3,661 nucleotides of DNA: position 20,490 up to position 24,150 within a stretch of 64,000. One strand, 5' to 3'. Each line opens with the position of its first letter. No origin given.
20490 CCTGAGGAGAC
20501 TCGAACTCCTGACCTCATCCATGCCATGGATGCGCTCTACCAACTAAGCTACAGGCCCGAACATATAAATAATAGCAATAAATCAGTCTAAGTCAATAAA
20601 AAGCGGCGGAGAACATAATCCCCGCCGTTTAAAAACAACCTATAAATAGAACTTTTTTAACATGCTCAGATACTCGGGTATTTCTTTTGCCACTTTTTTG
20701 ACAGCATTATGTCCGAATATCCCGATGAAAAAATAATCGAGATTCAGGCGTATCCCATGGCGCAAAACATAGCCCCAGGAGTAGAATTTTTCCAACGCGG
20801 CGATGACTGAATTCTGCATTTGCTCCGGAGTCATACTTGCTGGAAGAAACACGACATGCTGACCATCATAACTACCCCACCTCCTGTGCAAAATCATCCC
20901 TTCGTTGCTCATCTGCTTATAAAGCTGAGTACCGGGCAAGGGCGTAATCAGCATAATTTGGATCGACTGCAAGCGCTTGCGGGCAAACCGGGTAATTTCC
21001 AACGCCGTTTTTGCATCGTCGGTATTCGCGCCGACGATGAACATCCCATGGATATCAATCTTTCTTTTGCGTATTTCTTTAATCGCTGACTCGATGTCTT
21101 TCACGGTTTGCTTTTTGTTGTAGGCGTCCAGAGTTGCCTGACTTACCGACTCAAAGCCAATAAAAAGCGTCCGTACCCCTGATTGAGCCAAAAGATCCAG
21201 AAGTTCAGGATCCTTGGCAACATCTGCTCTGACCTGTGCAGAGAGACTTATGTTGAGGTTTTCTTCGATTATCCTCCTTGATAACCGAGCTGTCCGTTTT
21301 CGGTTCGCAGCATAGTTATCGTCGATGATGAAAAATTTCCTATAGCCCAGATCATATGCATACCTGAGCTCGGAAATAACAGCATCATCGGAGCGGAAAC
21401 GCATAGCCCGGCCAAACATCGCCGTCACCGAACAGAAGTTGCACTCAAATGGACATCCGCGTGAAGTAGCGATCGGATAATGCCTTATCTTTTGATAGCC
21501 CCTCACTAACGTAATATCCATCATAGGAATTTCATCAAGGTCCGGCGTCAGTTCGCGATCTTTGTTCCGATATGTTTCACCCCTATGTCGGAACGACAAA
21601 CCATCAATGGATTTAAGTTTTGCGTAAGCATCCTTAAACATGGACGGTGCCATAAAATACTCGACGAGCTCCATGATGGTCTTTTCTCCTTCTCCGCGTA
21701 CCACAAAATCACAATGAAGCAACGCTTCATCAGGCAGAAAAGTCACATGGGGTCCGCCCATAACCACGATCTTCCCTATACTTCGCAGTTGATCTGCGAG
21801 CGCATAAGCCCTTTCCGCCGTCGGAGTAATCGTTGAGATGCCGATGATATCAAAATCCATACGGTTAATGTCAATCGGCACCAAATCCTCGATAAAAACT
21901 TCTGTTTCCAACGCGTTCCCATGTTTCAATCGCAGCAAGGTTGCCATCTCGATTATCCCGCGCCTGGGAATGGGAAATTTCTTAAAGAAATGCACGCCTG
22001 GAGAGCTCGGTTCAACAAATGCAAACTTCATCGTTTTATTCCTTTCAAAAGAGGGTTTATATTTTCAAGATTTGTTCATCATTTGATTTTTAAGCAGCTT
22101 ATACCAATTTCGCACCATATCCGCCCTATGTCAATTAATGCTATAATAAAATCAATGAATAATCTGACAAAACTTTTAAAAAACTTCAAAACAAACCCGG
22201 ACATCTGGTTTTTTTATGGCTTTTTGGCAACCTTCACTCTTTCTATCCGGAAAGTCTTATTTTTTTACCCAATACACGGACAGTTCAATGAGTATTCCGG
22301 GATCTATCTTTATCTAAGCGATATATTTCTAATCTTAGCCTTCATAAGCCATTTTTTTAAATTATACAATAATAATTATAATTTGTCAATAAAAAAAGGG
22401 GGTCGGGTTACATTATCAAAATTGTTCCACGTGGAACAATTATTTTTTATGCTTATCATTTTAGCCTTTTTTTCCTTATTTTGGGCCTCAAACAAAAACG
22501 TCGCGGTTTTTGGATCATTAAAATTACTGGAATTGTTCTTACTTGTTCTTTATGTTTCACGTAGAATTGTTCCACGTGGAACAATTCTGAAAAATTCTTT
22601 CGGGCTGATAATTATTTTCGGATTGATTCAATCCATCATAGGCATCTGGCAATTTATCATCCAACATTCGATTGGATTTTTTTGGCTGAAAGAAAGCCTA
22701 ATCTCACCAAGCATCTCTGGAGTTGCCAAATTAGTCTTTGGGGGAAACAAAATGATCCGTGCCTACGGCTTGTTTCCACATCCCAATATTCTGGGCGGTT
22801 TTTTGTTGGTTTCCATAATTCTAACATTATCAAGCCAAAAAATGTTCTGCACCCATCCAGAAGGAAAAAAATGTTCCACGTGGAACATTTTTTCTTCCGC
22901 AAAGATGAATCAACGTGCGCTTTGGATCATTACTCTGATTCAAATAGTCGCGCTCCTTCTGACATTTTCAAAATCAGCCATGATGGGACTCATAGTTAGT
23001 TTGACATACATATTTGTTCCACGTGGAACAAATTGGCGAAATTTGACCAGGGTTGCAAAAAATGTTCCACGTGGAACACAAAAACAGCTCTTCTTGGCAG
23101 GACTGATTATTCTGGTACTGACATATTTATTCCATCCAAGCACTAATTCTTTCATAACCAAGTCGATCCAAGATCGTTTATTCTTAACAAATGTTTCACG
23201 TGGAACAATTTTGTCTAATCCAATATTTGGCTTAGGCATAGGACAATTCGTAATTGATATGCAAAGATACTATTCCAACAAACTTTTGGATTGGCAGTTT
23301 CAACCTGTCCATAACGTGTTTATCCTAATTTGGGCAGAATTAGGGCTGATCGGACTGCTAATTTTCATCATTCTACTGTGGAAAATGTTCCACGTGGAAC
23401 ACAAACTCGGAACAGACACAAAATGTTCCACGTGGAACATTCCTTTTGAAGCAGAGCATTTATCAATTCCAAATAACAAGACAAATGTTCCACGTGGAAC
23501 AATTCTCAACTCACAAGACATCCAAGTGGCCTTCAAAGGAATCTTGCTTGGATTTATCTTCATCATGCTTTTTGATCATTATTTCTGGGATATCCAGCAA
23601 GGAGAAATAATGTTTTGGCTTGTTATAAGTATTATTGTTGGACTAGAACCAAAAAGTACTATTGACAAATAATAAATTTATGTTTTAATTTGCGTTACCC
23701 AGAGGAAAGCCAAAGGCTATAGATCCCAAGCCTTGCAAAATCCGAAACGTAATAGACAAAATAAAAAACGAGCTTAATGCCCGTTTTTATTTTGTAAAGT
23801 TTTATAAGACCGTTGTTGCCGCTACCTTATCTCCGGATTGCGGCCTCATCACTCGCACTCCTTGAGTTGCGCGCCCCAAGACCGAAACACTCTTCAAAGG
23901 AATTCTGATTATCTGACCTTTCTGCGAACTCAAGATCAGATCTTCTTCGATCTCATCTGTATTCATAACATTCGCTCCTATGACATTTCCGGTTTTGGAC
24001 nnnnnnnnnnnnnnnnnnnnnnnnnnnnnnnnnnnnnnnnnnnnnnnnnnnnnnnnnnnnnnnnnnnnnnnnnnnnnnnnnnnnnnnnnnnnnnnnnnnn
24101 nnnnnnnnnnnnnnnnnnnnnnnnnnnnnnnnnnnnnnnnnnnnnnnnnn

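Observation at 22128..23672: Nine in-frame copies of a stop-free 16-bp perfect palindrome riddle one membrane-protein gene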

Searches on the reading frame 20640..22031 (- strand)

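Call 8: search_protein_families(library=pfam, proteins=[window:20640-22031:-])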
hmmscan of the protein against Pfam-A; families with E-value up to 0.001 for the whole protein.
window:20640-22031:- (463 aa): 2 families
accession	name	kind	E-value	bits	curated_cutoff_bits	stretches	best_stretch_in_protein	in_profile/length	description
PF04055.27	Radical_SAM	-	4e-21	76.3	29.5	1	189-345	3-161/166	Radical SAM superfamily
PF02310.24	B12-binding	-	2.6e-16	60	32.1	1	54-122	46-120/121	B12 binding domain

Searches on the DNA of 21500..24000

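Call 66: search_rna_families(source=window, start=21500, end=24000, threshold=evalue, max_evalue=1)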
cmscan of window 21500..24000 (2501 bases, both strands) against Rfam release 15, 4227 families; matches with E-value up to 1: 5.
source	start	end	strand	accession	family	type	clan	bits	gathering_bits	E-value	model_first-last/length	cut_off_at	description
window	23413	23512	-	RF03590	mir-2009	Gene; miRNA;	-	22.8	90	0.08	1-83/83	no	mir-2009 microRNA precursor family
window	23424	23501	+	RF04134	MIR7504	Gene; miRNA;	-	22.7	83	0.76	24-100/124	no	MIR7504 microRNA precursor family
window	23004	23088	-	RF03590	mir-2009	Gene; miRNA;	-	22.3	90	0.11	1-83/83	no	mir-2009 microRNA precursor family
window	23013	23080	+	RF03590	mir-2009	Gene; miRNA;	-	22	90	0.13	10-74/83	no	mir-2009 microRNA precursor family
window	23416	23509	-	RF03173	mir-4504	Gene; miRNA;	-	21.9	104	0.34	1-92/92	no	mir-4504 microRNA precursor family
